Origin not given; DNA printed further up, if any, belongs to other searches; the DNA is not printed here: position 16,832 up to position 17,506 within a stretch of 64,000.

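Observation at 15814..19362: PilZ c-di-GMP receptor translationally coupled inside an acyl-CoA dehydrogenase / EtfB / ferredoxin-EtfA (bifurcating-type) operon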

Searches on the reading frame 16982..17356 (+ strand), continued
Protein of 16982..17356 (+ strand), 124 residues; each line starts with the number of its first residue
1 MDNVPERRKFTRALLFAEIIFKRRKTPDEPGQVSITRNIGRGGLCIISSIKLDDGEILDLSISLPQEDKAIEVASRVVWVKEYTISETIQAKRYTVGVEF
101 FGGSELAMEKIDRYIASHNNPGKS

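Call 40: fold_search(model_id=the predicted structure, library=pdb)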
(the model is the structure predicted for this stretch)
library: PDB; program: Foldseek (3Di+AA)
matches with E <= 10: 799; with E <= 0.001: 18
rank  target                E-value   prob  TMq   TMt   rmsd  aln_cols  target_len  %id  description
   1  5vx6_A                9.8e-06  1.00  0.65  0.40   4.0       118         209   18  Structure of Bacillus subtilis Inhibitor of motility (MotI/DgrA) (released 2017-11-22)
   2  5vx6_B                1.3e-05  1.00  0.68  0.42   3.6       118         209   19  Structure of Bacillus subtilis Inhibitor of motility (MotI/DgrA) (released 2017-11-22)
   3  5kec_D                5.2e-05  1.00  0.72  0.43   2.8       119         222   15  Structure of K. pneumonia MrkH in its apo state. (released 2016-08-17)
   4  4xrn_C                6.7e-05  1.00  0.66  0.75   3.6       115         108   18  Pilz domain with c-di-gmp of a protein from Pseudomonas aeruginosa (released 2016-02-03)
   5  4rt1_B                7.1e-05  1.00  0.67  0.75   3.7       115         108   18  Structure of the Alg44 PilZ domain (R95A mutant) from Pseudomonas aeruginosa PAO1 in complex with c-di-GMP (released 2015-04-08)
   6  4xrn_B                9.8e-05  1.00  0.55  0.64   4.9       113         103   18  Pilz domain with c-di-gmp of a protein from Pseudomonas aeruginosa (released 2016-02-03)
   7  5ked_B                1.0e-04  1.00  0.68  0.40   3.2       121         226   15  Structure of the 2.65 Angstrom P2(1) crystal of K. pneumonia MrkH (released 2016-08-17)
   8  5ejl                  1.2e-04  1.00  0.69  0.39   3.9       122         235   16  MrkH, A novel c-di-GMP dependence transcription regulatory factor. (released 2016-10-19)
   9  4xrn_D                1.3e-04  1.00  0.62  0.71   4.5       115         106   17  Pilz domain with c-di-gmp of a protein from Pseudomonas aeruginosa (released 2016-02-03)
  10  5y6g                  1.5e-04  1.00  0.65  0.62   4.1       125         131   13  PilZ domain with c-di-GMP of YcgR from Escherichia coli (released 2018-07-18)
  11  5ked_A                1.7e-04  1.00  0.71  0.40   3.0       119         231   15  Structure of the 2.65 Angstrom P2(1) crystal of K. pneumonia MrkH (released 2016-08-17)
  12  4rt1_A                1.8e-04  1.00  0.65  0.73   3.9       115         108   18  Structure of the Alg44 PilZ domain (R95A mutant) from Pseudomonas aeruginosa PAO1 in complex with c-di-GMP (released 2015-04-08)
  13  5kec_A                1.9e-04  1.00  0.71  0.41   3.1       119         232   14  Structure of K. pneumonia MrkH in its apo state. (released 2016-08-17)
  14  4rt0_A                2.7e-04  1.00  0.60  0.67   4.5       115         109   18  Structure of the Alg44 PilZ domain from Pseudomonas aeruginosa PAO1 in complex with c-di-GMP (released 2015-04-08)
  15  4xrn_A                3.5e-04  1.00  0.56  0.64   4.7       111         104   18  Pilz domain with c-di-gmp of a protein from Pseudomonas aeruginosa (released 2016-02-03)
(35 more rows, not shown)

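Call 60: search_protein_representatives(alignment_id=A2)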
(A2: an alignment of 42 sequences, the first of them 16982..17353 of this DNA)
Query: 42 sequences, 119 profile positions. Proteins with E-value up to 0.001 (for the whole library): 6339; up to 1e-10: 906; up to 1e-30: 21. The best 150 are listed.
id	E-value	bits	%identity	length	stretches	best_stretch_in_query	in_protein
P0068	1.0e-47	177.2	-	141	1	4-117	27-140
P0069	1.3e-45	170.5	-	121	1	4-118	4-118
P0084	3.7e-44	165.8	-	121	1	4-117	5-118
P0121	2.6e-39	150.1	-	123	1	5-117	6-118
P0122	3.7e-38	146.4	-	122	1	1-117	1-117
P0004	5.9e-38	145.7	-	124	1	1-118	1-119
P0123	1.1e-37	144.9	-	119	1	5-117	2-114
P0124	4.0e-35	136.6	-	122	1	5-116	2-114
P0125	4.0e-34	133.4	-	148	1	6-115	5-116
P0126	4.0e-34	133.3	-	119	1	5-114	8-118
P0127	4.9e-34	133.1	-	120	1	1-117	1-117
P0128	4.7e-33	129.9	-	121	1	1-117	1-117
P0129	7.1e-33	129.3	-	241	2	5-117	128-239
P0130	1.1e-32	128.7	-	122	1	3-118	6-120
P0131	4.8e-32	126.7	-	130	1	5-116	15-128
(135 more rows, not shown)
